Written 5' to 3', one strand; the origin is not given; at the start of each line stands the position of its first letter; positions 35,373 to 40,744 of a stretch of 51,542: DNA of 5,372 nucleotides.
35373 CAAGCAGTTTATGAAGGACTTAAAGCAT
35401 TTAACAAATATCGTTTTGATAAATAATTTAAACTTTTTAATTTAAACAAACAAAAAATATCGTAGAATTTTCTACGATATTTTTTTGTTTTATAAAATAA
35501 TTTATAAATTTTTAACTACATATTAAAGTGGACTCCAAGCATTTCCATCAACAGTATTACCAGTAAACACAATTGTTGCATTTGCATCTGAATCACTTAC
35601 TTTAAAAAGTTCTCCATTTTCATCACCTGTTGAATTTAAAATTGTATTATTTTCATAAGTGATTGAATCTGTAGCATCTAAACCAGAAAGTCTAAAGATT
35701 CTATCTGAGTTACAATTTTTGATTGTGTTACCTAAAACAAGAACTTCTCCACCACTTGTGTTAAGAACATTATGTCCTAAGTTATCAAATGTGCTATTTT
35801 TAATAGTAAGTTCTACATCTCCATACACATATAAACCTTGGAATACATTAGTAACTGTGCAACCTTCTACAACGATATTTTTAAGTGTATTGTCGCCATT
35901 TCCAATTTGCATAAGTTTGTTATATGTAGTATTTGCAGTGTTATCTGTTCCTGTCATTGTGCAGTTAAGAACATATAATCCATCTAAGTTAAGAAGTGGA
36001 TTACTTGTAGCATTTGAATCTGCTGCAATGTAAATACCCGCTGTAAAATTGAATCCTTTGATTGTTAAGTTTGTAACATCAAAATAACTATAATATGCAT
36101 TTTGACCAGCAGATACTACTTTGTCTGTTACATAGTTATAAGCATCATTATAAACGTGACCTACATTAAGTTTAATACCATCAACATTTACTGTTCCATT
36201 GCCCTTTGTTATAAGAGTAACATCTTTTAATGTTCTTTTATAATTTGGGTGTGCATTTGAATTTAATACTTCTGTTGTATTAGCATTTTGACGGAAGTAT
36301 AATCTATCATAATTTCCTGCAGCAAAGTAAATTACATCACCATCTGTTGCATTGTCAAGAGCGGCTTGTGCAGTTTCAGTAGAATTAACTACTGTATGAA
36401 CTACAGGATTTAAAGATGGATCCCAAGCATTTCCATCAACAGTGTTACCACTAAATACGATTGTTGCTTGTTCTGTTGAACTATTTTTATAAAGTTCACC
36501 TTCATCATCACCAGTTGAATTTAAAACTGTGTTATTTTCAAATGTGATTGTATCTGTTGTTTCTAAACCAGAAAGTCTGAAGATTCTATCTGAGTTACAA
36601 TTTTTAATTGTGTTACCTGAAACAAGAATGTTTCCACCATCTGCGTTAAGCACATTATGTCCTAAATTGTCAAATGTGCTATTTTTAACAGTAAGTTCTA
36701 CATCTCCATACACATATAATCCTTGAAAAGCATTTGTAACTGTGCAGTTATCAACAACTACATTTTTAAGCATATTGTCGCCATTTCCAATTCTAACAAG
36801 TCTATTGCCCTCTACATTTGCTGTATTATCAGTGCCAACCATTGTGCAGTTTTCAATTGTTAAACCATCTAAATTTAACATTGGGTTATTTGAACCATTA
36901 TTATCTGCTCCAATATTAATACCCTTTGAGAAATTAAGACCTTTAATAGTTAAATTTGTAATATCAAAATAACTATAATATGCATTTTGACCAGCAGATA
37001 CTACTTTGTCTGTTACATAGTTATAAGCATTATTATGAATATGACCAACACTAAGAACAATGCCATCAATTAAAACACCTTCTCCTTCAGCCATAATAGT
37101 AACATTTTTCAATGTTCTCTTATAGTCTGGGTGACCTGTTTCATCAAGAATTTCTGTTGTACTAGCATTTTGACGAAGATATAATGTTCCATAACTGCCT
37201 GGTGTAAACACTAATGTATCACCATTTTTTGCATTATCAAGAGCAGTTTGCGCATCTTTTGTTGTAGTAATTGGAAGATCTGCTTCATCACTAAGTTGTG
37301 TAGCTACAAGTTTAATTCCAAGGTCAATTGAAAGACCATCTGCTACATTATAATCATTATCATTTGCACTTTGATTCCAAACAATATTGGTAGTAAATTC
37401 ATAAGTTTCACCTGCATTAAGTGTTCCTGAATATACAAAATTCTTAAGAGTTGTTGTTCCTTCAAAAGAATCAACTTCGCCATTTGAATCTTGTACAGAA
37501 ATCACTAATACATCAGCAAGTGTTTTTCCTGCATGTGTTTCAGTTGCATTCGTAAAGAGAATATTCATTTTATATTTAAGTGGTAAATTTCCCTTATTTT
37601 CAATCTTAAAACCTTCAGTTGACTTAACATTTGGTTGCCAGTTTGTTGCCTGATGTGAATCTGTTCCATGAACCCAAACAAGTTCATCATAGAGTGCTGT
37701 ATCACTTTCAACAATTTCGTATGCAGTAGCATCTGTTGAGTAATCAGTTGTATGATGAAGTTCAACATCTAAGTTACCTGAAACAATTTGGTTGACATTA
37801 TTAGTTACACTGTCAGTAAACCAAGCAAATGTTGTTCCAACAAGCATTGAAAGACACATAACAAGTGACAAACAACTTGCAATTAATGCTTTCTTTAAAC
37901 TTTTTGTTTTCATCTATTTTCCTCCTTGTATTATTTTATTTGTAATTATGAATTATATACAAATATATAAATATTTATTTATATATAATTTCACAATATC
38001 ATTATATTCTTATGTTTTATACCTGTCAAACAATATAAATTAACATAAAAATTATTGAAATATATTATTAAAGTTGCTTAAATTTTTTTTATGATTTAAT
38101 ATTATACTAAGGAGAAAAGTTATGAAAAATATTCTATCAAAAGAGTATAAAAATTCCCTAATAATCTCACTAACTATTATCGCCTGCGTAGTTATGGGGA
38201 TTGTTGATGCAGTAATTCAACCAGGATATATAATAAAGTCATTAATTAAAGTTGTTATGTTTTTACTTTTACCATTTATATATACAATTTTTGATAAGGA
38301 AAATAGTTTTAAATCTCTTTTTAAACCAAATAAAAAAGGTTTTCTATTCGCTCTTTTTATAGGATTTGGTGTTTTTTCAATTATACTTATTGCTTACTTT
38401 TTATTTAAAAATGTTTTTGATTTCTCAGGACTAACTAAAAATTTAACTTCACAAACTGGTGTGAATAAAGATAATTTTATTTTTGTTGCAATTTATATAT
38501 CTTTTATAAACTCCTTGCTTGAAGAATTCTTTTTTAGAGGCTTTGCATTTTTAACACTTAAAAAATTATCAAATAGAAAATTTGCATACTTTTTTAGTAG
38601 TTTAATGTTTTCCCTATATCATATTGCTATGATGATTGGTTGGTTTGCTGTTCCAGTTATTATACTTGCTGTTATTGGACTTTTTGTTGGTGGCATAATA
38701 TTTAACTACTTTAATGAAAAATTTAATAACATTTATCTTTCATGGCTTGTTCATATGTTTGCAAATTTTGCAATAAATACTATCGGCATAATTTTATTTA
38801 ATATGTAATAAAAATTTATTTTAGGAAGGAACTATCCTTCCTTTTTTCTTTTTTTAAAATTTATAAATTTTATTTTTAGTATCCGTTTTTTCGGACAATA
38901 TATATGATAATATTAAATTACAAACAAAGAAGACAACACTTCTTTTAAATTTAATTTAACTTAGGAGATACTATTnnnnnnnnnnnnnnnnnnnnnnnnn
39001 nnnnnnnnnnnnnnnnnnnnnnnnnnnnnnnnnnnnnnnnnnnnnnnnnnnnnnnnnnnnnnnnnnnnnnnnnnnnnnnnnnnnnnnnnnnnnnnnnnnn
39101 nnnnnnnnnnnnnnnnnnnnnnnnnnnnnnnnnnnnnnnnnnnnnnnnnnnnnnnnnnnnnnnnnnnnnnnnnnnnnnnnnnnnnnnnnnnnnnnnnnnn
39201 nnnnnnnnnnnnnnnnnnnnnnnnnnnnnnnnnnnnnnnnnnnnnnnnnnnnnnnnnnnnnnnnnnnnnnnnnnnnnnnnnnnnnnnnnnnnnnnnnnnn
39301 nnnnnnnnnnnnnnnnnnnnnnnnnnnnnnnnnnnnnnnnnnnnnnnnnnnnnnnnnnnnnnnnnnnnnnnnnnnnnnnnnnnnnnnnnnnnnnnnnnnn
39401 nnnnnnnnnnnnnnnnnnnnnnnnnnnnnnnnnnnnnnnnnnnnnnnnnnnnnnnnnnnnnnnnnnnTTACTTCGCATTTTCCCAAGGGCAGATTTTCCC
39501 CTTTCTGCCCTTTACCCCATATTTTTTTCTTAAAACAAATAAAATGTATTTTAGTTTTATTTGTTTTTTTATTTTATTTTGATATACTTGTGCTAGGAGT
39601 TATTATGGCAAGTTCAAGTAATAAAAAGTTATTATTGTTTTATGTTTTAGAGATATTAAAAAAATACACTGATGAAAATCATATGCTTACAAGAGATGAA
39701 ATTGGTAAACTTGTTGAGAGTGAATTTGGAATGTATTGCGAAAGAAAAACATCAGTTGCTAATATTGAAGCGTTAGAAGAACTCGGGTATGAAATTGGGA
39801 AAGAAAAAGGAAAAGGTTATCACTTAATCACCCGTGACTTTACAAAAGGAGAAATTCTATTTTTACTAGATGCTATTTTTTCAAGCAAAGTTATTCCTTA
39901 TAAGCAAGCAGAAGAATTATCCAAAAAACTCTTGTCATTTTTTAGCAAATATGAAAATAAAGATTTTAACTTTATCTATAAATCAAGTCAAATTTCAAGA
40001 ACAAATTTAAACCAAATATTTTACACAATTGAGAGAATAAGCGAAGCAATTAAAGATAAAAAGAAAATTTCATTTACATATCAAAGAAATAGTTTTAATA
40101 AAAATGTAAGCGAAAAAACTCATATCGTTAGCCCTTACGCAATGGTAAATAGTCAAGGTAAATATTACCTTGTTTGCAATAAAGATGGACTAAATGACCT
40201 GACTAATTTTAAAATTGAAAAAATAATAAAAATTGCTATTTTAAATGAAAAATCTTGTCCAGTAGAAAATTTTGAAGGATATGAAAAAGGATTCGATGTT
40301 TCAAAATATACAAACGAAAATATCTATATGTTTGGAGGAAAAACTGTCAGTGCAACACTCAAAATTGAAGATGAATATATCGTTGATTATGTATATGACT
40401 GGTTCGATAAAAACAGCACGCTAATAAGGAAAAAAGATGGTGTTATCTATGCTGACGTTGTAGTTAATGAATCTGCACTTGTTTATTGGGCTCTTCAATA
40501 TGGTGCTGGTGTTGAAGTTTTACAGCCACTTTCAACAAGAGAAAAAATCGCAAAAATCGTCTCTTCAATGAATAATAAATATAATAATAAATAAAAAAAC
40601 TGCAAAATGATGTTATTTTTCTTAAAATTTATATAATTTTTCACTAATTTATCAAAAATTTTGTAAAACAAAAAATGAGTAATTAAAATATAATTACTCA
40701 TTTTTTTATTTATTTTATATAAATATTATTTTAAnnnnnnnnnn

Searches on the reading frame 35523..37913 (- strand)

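Call 31: search_protein_families(library=pfam, proteins=[window:35523-37913:-], max_evalue=0.0001)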
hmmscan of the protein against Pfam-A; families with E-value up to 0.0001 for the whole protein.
window:35523-37913:- (796 aa): 0 families

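Call 101: search_protein_families(library=pfam, proteins=[window:35523-37913:-], max_evalue=0.001)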
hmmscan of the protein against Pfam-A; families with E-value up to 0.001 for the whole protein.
window:35523-37913:- (796 aa): 2 families
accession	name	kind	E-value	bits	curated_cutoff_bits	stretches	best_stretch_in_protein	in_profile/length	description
PF12389.13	Peptidase_M73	-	0.00014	22.2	22.5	1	5-55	1-50/196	Camelysin metallo-endopeptidase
PF01696.23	Adeno_E1B_55K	-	0.00039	19.7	24.5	0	679-736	168-223/387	Adenovirus EB1 55K protein / large t-antigen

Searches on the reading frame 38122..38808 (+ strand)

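Call 31: search_protein_families(library=pfam, proteins=[window:38122-38808:+], max_evalue=0.0001)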
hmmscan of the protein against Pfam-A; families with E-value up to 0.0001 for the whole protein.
window:38122-38808:+ (228 aa): 1 family
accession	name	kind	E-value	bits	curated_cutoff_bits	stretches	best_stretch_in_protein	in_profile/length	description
PF02517.21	Rce1-like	-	8.7e-16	58.4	22.4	1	118-216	3-92/93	Type II CAAX prenyl endopeptidase Rce1-like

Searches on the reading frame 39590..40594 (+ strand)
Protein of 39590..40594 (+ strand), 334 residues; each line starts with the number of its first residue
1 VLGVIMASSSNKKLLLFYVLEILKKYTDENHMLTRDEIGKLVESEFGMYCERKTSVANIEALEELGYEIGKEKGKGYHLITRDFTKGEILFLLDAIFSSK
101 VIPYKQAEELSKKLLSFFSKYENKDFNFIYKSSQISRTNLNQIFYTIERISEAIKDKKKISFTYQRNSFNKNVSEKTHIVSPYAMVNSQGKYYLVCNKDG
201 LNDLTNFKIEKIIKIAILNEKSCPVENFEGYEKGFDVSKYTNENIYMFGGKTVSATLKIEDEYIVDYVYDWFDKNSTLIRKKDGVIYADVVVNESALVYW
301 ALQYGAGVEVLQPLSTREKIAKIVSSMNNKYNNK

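Call 31: search_protein_families(library=pfam, proteins=[window:39590-40594:+], max_evalue=0.0001)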
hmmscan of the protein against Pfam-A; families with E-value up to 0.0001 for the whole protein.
window:39590-40594:+ (334 aa): 2 families
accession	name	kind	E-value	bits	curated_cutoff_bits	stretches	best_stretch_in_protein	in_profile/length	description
PF13280.12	WYL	-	4.1e-10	40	21.8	1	147-214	3-67/70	WYL domain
PF25583.1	WCX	-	1.1e-07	32.6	23.9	1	252-326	2-74/76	WCX domain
